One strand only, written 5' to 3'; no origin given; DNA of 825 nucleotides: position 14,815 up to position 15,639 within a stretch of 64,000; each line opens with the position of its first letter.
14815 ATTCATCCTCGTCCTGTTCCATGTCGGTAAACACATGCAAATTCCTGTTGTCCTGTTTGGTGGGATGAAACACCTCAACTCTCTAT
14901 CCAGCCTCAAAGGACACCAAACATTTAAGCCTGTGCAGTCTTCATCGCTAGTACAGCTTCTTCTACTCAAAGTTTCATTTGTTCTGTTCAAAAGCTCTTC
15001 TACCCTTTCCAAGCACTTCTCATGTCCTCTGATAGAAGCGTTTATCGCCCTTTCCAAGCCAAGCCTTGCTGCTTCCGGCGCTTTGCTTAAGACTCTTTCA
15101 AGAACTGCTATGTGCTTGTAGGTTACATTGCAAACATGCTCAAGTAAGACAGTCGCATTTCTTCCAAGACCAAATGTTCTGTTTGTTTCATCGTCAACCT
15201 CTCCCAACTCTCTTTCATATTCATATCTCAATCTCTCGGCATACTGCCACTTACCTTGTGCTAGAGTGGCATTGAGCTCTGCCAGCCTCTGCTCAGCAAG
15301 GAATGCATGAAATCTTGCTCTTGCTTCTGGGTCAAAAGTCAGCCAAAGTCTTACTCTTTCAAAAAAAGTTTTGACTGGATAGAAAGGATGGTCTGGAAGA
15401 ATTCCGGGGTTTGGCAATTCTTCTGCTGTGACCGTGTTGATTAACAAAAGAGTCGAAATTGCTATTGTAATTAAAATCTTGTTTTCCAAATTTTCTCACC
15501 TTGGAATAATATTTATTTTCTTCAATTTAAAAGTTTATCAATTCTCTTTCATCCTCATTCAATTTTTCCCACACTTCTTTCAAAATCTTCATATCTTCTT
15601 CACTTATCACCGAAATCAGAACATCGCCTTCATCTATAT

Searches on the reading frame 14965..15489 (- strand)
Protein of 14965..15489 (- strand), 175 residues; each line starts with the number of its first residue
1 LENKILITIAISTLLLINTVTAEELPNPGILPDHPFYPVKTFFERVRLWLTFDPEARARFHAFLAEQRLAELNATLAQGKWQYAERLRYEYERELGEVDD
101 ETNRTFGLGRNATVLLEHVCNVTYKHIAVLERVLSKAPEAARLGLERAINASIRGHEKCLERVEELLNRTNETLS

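Call 72: find_homologous_proteins(query=A3, max_evalue=0.001)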
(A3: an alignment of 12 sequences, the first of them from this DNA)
Query A3 (12 sequences) (175 aa, profile of the alignment): 95 proteins with E <= 0.001 among 8000 candidates.
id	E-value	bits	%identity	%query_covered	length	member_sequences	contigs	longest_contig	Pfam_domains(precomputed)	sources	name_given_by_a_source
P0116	3.0e-78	279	34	89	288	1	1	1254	PF18915.6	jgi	jgi:hypothetical protein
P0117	1.6e-67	244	31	89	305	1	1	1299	PF18915.6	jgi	-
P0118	1.1e-62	229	31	76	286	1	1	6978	PF18915.6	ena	-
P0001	1.5e-58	215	100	100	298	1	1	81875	PF18915.6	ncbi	ncbi:MAG: DUF5667 domain-containing protein [Candidatus Aenigmatarchaeota archaeon]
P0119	1.2e-57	212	35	94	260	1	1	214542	PF18915.6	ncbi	-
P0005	1.6e-57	212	75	98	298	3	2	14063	PF18915.6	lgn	-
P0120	3.1e-57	211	38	97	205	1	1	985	PF18915.6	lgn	-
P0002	1.8e-56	208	78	100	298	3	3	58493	PF18915.6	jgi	-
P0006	5.1e-55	204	78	87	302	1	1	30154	PF18915.6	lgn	-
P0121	6.9e-55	203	37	92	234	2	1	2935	PF18915.6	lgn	-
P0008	2.1e-54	202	63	98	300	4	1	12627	PF18915.6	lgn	-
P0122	6.1e-54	200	34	89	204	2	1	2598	PF18915.6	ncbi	-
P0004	6.2e-54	200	77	98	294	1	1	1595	PF18915.6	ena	-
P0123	1.4e-53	199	29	93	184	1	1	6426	PF18915.6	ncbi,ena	-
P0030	2.5e-53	198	79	94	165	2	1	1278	PF18915.6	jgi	jgi:hypothetical protein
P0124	4.4e-53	197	31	98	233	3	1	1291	PF18915.6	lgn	-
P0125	6.9e-53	197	36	93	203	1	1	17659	PF18915.6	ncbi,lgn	ncbi:MAG: DUF5667 domain-containing protein [Candidatus Spechtbacterales bacterium]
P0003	9.9e-53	196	79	100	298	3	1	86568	PF18915.6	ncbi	ncbi:MAG: DUF5667 domain-containing protein [Candidatus Aenigmatarchaeota archaeon]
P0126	4.5e-52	194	32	89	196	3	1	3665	PF18915.6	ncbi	ncbi:DUF5667 domain-containing protein, partial [Chloroflexota bacterium]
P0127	1.2e-51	193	32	94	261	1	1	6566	PF18915.6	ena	-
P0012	1.2e-51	193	67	99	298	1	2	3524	PF18915.6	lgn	-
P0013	1.6e-51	192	65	99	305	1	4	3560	PF18915.6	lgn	-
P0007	3.7e-51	191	71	98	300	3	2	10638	PF18915.6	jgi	-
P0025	4.8e-51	191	64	98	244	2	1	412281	PF18915.6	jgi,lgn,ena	-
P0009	4.9e-51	191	67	98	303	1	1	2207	PF18915.6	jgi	jgi:hypothetical protein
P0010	1.1e-50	190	66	96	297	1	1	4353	PF18915.6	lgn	-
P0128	1.2e-50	190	34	91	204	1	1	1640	PF18915.6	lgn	-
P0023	2.1e-50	189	62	87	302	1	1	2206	PF18915.6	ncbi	-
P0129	3.9e-50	188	32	98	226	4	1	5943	PF18915.6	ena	-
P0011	5.2e-50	187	66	97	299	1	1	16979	PF18915.6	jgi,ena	-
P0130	7.7e-50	187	36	90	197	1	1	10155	PF18915.6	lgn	-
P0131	8.8e-50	187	33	100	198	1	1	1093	PF18915.6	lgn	-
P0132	7.1e-49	184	34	90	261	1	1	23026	PF18915.6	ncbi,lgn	ncbi:MAG: DUF5667 domain-containing protein [Candidatus Andersenbacteria bacterium]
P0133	1.2e-48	183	32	85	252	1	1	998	PF18915.6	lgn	-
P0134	6.1e-48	181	34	90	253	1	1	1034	PF18915.6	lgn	-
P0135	8.0e-48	180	36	81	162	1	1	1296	PF18915.6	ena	-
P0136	9.8e-48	180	34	84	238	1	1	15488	PF18915.6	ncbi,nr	ncbi:MAG: hypothetical protein HY228_02875 [Candidatus Yonathbacteria bacterium]|nr:hypothetical pro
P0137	1.3e-47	180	30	86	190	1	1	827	PF18915.6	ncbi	-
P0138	3.3e-47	178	31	79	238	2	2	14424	PF18915.6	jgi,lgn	-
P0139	7.4e-47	177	32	89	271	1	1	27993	PF18915.6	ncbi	-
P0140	7.8e-47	177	29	97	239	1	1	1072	PF18915.6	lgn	-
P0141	1.1e-46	176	34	94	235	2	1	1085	PF18915.6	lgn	-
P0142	1.6e-46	176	31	85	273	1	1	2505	PF18915.6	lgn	-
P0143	3.4e-46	175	31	78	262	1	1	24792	PF18915.6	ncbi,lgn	-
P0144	1.7e-45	173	32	92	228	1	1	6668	PF18915.6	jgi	jgi:hypothetical protein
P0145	7.0e-45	171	32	97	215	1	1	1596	PF18915.6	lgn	-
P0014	2.2e-44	169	66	89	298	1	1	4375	PF18915.6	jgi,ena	-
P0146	9.6e-44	167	32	81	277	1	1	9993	PF18915.6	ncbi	-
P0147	6.0e-43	164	35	91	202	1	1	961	PF18915.6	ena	-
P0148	2.2e-39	153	32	90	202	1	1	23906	PF18915.6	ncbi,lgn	-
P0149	2.2e-39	153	30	76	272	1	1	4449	PF18915.6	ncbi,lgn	-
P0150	2.2e-39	153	32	83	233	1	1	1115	PF18915.6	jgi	jgi:spore coat protein CotF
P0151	3.7e-39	152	27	99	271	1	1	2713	PF18915.6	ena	-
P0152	8.9e-39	151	27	83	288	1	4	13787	PF18915.6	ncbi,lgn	-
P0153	1.8e-38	150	31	91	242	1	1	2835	PF18915.6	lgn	-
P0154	1.6e-37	147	29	80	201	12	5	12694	PF18915.6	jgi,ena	-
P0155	3.8e-37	145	40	43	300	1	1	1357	PF18915.6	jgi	jgi:hypothetical protein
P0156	1.3e-36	144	30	93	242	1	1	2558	PF18915.6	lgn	-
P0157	2.8e-36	143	30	78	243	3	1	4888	PF18915.6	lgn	-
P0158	2.1e-35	140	41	35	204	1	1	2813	PF18915.6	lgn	-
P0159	3.8e-35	139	31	85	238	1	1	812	PF18915.6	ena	-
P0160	4.4e-34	135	41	33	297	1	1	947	PF18915.6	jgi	jgi:hypothetical protein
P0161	1.0e-33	134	29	86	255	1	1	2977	PF16785.11,PF18915.6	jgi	jgi:hypothetical protein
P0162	1.0e-33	134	29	74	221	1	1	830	PF18915.6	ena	-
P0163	1.1e-30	124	36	44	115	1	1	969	PF18915.6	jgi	-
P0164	1.2e-30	124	31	80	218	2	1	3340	PF18915.6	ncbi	-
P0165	4.8e-30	122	33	85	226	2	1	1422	PF18915.6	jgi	-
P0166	3.4e-28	116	35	18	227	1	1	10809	PF18915.6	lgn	-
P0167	2.7e-25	107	36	43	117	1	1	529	PF18915.6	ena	-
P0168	1.4e-24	104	41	41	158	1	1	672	PF18915.6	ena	-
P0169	1.2e-23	102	42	41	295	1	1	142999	PF18915.6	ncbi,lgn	-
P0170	4.4e-23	100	25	89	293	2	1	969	PF18915.6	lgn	-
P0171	3.5e-22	97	36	77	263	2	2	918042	PF18915.6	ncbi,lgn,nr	ncbi:MAG: hypothetical protein HYW26_04880 [Candidatus Aenigmarchaeota archaeon]|nr:hypothetical pro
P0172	3.6e-22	97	28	87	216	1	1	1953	PF18915.6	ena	-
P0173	4.9e-21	93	38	27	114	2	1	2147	PF18915.6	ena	-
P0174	9.1e-20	89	30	44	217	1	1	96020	PF18915.6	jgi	jgi:hypothetical protein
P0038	2.4e-19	88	31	82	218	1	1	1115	PF18915.6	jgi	-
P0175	4.8e-19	87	24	90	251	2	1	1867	PF18915.6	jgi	jgi:hypothetical protein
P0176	1.3e-17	82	36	49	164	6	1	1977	PF18915.6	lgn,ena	-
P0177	4.7e-17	80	21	68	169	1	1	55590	PF18915.6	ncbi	-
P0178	1.1e-16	79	30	71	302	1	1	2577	PF18915.6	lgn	-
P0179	1.1e-16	79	30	65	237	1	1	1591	PF18915.6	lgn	-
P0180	1.7e-16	78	41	40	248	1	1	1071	PF14478.13,PF18915.6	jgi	-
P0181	2.0e-16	78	34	63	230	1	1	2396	PF18915.6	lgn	-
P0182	4.3e-16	77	44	40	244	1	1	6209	PF14478.13,PF18915.6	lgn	-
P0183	4.3e-16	77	37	36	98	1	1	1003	PF18915.6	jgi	jgi:nucleoside-specific outer membrane channel protein Tsx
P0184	9.5e-16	76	37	35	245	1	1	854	PF18915.6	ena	-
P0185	1.6e-14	72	24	65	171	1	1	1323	PF18915.6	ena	-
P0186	1.9e-14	72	29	38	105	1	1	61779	PF18915.6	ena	-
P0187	1.7e-13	68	33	39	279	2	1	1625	PF18915.6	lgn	-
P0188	7.6e-13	66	42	11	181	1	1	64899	PF18915.6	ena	-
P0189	1.6e-12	65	29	85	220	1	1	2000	PF18915.6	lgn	-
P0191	3.9e-10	57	32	76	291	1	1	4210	PF18915.6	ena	-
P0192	3.7e-8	51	39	33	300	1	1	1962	PF18915.6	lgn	-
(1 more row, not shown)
